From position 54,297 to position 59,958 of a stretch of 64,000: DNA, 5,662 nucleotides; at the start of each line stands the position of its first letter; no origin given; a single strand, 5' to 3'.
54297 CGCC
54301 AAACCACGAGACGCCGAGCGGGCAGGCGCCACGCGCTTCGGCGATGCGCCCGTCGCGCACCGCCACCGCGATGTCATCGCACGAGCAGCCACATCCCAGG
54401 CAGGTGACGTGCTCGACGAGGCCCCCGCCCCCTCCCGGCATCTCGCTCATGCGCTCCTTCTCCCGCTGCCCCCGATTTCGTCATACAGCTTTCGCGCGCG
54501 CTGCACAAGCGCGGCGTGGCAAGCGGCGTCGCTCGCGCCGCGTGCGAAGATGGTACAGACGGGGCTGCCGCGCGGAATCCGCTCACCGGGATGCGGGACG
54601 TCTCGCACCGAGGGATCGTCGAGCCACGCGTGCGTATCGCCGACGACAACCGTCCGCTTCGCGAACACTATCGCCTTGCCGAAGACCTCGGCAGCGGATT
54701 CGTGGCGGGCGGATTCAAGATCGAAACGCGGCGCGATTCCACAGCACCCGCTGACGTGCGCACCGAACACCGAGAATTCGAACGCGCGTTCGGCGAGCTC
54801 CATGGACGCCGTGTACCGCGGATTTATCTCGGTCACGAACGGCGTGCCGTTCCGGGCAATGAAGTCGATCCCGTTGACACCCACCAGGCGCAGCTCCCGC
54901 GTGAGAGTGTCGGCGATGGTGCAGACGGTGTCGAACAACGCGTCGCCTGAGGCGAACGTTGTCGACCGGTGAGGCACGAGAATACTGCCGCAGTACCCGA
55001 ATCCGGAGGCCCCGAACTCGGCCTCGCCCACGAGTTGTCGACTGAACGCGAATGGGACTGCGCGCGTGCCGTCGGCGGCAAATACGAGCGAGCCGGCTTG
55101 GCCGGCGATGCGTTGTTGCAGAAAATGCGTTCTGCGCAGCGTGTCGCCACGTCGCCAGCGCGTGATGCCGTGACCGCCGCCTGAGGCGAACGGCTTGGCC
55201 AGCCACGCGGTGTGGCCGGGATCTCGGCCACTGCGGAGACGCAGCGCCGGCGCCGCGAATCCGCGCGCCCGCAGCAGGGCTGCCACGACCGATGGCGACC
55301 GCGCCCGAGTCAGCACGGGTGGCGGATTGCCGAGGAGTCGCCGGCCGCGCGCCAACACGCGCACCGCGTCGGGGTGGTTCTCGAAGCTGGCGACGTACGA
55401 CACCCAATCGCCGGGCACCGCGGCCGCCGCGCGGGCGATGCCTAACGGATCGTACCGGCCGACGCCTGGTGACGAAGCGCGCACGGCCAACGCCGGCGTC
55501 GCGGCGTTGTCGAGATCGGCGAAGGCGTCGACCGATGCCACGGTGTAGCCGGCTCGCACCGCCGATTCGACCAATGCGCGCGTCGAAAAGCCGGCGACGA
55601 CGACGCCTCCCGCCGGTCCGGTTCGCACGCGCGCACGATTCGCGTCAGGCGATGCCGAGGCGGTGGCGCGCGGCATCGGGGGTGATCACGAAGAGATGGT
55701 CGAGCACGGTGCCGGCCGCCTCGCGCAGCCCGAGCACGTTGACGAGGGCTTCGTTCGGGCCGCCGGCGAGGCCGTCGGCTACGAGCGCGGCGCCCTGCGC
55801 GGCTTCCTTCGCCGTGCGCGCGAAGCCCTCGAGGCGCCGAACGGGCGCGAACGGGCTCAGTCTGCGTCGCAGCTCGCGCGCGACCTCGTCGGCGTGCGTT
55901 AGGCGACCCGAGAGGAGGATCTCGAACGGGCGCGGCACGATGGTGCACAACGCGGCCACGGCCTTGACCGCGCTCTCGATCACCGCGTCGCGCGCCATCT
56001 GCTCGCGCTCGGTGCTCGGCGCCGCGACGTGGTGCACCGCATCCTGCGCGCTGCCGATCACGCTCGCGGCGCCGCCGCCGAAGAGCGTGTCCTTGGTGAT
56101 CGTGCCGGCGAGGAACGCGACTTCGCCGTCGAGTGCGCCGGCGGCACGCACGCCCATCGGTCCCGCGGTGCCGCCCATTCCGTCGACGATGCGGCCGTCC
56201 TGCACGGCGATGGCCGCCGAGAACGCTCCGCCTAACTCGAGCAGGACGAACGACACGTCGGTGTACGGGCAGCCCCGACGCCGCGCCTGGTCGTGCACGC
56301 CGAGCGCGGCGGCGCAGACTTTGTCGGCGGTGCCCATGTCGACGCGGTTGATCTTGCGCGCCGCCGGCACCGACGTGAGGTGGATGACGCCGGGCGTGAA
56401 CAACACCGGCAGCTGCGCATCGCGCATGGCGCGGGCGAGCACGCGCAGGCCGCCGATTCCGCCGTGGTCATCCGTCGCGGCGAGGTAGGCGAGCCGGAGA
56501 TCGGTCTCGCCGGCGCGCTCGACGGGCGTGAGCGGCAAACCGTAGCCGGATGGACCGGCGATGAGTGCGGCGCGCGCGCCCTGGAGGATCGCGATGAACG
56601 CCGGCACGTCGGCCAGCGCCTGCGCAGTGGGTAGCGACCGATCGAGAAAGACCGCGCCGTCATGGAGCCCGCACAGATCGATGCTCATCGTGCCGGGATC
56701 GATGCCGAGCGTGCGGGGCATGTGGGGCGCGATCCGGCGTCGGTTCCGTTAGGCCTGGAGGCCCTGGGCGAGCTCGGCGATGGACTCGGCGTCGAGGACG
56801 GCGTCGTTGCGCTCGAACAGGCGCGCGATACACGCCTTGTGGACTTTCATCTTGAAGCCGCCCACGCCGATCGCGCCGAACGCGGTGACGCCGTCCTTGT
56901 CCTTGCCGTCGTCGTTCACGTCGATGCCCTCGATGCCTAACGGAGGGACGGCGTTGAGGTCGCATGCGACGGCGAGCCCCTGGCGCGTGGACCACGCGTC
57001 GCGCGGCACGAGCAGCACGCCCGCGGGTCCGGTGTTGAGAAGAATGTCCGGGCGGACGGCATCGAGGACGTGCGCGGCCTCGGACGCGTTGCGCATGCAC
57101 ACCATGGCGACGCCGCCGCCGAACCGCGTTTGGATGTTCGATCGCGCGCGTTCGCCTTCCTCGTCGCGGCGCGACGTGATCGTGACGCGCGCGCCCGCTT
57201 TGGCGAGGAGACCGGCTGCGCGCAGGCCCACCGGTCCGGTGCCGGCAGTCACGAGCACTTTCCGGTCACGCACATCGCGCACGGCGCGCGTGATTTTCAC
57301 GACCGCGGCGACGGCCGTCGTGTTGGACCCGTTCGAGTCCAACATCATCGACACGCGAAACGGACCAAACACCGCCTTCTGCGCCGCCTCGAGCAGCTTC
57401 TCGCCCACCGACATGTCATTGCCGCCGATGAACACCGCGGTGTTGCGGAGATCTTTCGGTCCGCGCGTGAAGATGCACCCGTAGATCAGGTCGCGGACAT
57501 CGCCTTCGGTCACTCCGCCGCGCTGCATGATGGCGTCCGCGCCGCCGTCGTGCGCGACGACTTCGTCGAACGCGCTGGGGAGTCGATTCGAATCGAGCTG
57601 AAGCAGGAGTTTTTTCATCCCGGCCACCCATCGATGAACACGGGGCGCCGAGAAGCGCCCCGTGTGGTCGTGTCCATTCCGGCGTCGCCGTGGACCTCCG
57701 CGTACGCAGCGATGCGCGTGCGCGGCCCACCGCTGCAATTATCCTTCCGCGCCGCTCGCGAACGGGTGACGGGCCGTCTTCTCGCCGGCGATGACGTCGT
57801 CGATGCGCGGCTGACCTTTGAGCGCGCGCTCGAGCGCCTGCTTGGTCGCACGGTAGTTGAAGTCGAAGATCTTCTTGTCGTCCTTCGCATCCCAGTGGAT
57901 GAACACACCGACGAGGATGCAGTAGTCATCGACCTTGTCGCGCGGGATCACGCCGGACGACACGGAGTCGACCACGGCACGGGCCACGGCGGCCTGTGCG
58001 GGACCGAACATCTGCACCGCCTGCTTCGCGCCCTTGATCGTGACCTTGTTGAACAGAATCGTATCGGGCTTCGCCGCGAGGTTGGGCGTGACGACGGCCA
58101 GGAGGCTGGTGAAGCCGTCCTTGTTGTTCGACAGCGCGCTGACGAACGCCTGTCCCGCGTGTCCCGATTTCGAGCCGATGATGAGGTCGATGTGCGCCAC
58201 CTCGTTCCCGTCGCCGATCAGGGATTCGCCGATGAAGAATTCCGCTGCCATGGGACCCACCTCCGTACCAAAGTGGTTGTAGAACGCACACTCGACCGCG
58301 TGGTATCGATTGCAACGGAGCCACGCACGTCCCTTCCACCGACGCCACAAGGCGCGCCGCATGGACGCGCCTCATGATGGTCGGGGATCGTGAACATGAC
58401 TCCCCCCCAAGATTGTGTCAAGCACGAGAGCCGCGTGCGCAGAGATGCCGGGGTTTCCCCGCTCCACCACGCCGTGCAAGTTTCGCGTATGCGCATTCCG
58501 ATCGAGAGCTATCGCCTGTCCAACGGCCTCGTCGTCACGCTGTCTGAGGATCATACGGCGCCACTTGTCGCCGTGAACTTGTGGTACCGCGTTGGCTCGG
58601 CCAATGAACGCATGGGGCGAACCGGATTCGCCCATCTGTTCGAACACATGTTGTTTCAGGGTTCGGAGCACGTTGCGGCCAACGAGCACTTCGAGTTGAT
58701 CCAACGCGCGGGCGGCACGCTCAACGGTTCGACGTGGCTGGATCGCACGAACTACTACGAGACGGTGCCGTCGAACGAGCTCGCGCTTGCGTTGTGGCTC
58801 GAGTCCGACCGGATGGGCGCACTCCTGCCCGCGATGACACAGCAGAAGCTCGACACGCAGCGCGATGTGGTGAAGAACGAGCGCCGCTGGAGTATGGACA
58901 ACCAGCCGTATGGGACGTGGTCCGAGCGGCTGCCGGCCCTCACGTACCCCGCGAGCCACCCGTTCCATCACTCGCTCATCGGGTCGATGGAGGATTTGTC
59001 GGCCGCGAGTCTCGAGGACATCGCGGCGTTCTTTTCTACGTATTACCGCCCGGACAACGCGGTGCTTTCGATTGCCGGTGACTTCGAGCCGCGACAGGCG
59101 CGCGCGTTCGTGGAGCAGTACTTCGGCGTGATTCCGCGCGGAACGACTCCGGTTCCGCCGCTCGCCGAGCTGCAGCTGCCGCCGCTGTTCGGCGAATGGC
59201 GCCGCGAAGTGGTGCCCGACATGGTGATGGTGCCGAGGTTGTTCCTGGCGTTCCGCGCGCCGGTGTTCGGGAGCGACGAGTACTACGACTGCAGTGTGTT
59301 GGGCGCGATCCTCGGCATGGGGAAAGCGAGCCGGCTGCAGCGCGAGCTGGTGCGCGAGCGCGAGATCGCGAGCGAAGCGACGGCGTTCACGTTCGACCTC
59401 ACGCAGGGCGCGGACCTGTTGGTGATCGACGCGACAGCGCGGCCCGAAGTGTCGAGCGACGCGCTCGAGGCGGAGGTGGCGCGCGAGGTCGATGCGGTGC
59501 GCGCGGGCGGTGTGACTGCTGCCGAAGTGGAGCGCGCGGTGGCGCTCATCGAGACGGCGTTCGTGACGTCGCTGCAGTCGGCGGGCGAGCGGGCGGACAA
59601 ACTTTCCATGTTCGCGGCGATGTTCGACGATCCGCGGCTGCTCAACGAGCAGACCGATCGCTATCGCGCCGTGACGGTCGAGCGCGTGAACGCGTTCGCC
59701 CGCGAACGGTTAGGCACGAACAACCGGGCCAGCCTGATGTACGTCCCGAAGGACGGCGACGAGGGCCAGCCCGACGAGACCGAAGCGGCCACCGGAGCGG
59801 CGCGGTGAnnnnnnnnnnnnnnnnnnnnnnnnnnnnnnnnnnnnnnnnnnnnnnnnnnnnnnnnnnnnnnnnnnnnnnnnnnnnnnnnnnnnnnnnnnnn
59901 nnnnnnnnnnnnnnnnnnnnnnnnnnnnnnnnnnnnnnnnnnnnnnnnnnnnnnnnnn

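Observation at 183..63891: Hyper-abundant non-palindromic word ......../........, about one copy per 0.8 kb, embedded in conserved genes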

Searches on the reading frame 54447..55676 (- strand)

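Call 14: search_protein_families(library=ncbifam, proteins=[window:54447-55676:-])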
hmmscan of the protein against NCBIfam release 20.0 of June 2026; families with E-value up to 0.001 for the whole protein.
window:54447-55676:- (409 aa): 2 families
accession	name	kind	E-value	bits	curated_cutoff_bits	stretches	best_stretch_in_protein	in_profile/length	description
NF004675.0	PRK06019.1-1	equivalog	3.6e-05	22.7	375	1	246-315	231-301/375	5-(carboxyamino)imidazole ribonucleotide synthase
NF004676.0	PRK06019.1-2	equivalog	0.00034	19.7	387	1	251-315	237-302/363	5-(carboxyamino)imidazole ribonucleotide synthase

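Call 87: search_protein_families(library=pfam, proteins=[window:54447-55676:-], max_evalue=0.00001)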
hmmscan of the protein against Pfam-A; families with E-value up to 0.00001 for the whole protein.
window:54447-55676:- (409 aa): 1 family
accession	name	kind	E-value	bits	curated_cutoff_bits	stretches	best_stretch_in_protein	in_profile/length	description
PF02655.19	ATP-grasp_3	-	1.4e-17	64.7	23.2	1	135-291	11-160/160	ATP-grasp domain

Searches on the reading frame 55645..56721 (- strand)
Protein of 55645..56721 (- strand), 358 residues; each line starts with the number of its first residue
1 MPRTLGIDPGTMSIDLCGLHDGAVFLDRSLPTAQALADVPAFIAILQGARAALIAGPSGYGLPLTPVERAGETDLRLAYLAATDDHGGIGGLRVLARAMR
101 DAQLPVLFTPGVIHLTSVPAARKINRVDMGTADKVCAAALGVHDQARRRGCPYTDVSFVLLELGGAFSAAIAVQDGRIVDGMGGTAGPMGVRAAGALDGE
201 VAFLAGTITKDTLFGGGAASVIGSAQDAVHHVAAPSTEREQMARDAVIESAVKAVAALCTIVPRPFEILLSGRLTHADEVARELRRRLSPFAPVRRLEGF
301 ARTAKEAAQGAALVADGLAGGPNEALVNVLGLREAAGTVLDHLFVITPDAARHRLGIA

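Call 14: search_protein_families(library=ncbifam, proteins=[window:55645-56721:-])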
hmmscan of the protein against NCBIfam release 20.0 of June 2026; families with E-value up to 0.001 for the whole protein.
window:55645-56721:- (358 aa): 2 families
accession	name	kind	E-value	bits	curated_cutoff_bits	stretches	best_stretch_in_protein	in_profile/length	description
NF002834.0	PRK03011.1-5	subfamily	1.4e-09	37.6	222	1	144-299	165-331/357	butyrate kinase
TIGR02707.1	butyr_kinase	equivalog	0.00012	21.2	289.1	1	143-299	161-328/351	butyrate kinase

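Call 87: search_protein_families(library=pfam, proteins=[window:55645-56721:-], max_evalue=0.00001)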
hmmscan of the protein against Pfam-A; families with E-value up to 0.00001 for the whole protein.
window:55645-56721:- (358 aa): 1 family
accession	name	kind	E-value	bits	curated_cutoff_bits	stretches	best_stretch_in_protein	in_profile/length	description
PF07318.18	DUF1464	-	4.5e-89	299.3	23.5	1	6-343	1-325/327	Protein of unknown function (DUF1464)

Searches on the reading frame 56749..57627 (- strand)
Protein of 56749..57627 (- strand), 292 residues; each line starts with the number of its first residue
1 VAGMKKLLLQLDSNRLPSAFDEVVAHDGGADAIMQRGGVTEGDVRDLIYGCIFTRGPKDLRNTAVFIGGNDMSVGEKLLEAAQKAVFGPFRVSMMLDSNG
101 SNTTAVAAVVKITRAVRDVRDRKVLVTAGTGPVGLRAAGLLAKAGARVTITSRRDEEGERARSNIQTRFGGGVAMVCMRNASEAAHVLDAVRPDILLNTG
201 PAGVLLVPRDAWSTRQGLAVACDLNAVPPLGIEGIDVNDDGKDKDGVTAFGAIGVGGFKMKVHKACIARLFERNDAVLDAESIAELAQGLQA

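Call 87: search_protein_families(library=pfam, proteins=[window:56749-57627:-], max_evalue=0.00001)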
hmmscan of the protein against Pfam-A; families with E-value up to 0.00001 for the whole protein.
window:56749-57627:- (292 aa): 1 family
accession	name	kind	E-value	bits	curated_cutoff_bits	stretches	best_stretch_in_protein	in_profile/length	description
PF09176.16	Mpt_N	-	3.9e-30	104.2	27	1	20-99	2-81/81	Methylene-tetrahydromethanopterin dehydrogenase, N-terminal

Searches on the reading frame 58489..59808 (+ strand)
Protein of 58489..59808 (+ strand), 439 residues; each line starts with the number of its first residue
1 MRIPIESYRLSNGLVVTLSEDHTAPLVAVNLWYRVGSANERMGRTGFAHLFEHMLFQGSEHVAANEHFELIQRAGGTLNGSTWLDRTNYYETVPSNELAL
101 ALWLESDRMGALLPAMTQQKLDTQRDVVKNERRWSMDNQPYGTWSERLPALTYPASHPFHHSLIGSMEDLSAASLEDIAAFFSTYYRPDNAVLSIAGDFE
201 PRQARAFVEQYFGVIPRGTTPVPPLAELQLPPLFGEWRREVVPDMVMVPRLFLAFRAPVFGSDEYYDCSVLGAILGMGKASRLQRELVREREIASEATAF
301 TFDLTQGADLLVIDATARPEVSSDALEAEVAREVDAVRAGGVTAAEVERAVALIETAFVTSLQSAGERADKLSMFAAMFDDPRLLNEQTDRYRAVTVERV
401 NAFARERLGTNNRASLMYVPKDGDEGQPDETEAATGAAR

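Call 14: search_protein_families(library=ncbifam, proteins=[window:58489-59808:+])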
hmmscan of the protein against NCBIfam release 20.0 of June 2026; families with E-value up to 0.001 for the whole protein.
window:58489-59808:+ (439 aa): 4 families
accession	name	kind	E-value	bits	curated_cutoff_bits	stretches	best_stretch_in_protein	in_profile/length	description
TIGR02110.1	PQQ_syn_pqqF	equivalog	5e-16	58.6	320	1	10-219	5-214/697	pyrroloquinoline quinone biosynthesis protein PqqF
NF011681.0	PRK15101.1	equivalog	1.3e-13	49.9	765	1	8-187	47-227/961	pitrilysin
NF047421.1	YfmH_fam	equivalog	1.3e-12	47.7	250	1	44-416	59-419/425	EF-P 5-aminopentanol modification-associated protein YfmH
NF047422.1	YfmF_fam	equivalog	3.3e-11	42.7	285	1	155-405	156-399/412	EF-P 5-aminopentanol modification-associated protein YfmF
